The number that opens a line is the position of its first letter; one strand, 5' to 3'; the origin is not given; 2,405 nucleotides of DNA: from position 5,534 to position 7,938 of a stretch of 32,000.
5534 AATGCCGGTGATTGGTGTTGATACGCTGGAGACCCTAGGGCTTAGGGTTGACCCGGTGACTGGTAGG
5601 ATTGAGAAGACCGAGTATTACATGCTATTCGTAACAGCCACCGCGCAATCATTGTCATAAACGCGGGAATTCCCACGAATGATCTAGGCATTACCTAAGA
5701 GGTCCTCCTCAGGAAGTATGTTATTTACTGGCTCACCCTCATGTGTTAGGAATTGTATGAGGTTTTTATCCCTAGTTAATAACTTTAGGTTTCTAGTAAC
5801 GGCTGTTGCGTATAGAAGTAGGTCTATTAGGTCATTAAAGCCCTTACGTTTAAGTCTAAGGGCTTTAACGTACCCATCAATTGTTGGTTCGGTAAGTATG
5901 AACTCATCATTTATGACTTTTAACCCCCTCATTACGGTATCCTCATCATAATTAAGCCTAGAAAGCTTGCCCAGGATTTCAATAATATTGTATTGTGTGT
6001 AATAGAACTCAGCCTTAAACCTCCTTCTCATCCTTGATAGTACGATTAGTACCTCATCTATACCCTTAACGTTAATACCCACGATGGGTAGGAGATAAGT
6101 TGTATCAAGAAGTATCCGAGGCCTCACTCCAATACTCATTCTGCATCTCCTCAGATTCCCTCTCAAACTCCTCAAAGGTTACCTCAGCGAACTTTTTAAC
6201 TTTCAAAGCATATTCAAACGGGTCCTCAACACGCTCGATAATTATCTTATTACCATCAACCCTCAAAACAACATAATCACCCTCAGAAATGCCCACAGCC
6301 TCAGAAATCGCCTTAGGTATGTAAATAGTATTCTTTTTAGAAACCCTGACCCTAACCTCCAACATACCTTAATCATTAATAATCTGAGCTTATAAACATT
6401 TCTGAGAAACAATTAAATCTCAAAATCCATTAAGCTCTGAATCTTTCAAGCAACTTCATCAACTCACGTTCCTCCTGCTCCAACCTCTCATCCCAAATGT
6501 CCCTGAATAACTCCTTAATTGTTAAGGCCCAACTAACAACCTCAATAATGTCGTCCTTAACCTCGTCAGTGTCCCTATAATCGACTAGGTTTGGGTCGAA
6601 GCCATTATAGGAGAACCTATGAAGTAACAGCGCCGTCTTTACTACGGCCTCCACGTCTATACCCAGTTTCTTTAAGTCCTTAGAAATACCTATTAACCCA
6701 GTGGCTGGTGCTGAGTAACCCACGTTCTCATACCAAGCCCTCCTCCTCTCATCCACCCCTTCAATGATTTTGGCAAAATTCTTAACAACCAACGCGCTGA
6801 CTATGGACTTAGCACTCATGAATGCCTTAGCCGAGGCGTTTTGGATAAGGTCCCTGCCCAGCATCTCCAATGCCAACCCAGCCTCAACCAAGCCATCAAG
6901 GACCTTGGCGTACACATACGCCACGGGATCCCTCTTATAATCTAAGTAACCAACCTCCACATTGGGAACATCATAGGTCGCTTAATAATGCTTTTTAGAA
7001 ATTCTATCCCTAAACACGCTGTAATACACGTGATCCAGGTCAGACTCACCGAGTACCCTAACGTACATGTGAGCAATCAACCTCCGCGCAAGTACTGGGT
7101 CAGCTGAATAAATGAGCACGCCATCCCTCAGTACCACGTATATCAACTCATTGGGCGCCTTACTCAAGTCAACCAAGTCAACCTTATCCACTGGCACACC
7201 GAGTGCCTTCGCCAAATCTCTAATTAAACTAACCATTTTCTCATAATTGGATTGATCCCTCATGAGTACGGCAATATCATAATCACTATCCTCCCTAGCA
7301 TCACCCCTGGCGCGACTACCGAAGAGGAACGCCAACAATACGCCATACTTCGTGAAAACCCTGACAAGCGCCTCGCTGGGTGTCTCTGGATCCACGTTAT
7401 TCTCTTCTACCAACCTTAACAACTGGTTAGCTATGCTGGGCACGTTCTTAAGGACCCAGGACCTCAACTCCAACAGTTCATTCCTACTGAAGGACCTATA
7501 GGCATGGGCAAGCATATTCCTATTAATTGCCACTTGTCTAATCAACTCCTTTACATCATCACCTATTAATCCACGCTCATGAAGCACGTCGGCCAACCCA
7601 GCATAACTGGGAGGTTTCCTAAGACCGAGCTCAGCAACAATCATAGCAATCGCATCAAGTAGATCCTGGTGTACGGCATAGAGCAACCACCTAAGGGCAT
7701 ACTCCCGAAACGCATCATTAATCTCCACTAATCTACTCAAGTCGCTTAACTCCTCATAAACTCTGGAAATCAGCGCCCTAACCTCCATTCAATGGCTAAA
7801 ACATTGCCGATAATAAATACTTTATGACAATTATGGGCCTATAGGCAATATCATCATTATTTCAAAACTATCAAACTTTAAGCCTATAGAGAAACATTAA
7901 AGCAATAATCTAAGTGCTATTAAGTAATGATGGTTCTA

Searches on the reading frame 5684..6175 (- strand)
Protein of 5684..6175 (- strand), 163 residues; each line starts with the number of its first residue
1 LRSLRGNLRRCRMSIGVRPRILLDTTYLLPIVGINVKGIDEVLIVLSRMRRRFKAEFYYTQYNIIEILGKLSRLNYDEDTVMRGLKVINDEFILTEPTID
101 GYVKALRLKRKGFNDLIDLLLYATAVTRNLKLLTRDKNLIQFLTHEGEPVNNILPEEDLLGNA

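Call 68: search_protein_families(library=pfam, proteins=[window:5684-6175:-], max_evalue=0.01)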
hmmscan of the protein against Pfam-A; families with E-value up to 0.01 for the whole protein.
window:5684-6175:- (163 aa): 1 family
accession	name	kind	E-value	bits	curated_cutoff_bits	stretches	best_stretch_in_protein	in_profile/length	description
PF01850.27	PIN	-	4.7e-08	34.1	23.6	1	21-140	1-115/120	PIN domain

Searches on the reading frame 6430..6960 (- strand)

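Call 68: search_protein_families(library=pfam, proteins=[window:6430-6960:-], max_evalue=0.01)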
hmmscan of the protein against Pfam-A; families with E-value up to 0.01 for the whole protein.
window:6430-6960:- (176 aa): 1 family
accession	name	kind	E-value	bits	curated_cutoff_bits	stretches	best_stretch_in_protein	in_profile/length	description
PF05942.16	PaREP1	-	1.5e-19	70.4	24.4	1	24-139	7-115/115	Archaeal PaREP1/PaREP8 family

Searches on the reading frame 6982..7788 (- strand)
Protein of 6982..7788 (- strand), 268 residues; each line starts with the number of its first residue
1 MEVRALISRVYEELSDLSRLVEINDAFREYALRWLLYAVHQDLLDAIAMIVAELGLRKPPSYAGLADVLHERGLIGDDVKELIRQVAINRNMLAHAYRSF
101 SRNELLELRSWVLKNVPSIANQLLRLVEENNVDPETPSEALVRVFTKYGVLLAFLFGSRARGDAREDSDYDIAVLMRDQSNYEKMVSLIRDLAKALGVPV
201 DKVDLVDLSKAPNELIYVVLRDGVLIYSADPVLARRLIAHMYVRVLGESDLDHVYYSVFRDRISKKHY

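Call 5: search_protein_families(library=pfam, proteins=[window:6982-7788:-], max_evalue=1)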
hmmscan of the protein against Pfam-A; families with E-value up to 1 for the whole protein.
window:6982-7788:- (268 aa): 5 families
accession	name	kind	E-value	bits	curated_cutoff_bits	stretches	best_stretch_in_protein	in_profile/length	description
PF18765.7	Polbeta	-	9.1e-22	77.5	26.9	1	141-230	3-91/93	Polymerase beta, Nucleotidyltransferase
PF01909.29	NTP_transf_2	-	5.3e-10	40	21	1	146-203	10-72/93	Nucleotidyltransferase domain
PF01934.22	HepT-like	-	8.1e-09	35.7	23.5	1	24-107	22-104/120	Ribonuclease HepT-like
PF10127.15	RlaP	-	0.047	13.8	23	1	121-176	7-46/249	RNA repair pathway DNA polymerase beta family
PF13643.11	DUF4145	-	0.13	12.8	23.1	1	67-107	42-82/88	Domain of unknown function (DUF4145)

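Call 6: search_protein_families(library=ncbifam, proteins=[window:6982-7788:-], max_evalue=1)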
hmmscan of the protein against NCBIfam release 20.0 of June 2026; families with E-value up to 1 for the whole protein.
window:6982-7788:- (268 aa): 4 families
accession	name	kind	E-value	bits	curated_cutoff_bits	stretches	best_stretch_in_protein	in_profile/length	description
NF047752.1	MntA_antitoxin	equivalog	1.7e-23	82.5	60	1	148-239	5-93/106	type VII toxin-antitoxin system MntA family adenylyltransferase antitoxin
NF047751.1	HepT_toxin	equivalog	2.8e-08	33.7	60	1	21-105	22-106/120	type VII toxin-antitoxin system HepT family RNase toxin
NF051895.1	anti_phage_HalB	equivalog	0.00019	21.1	190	1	154-182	3-31/211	anti-phage Hailong system nucleotidyltransferase HalB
NF012212.1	ANT_9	subfamily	0.019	14.2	340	1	150-197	21-68/249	aminoglycoside nucleotidyltransferase ANT(9)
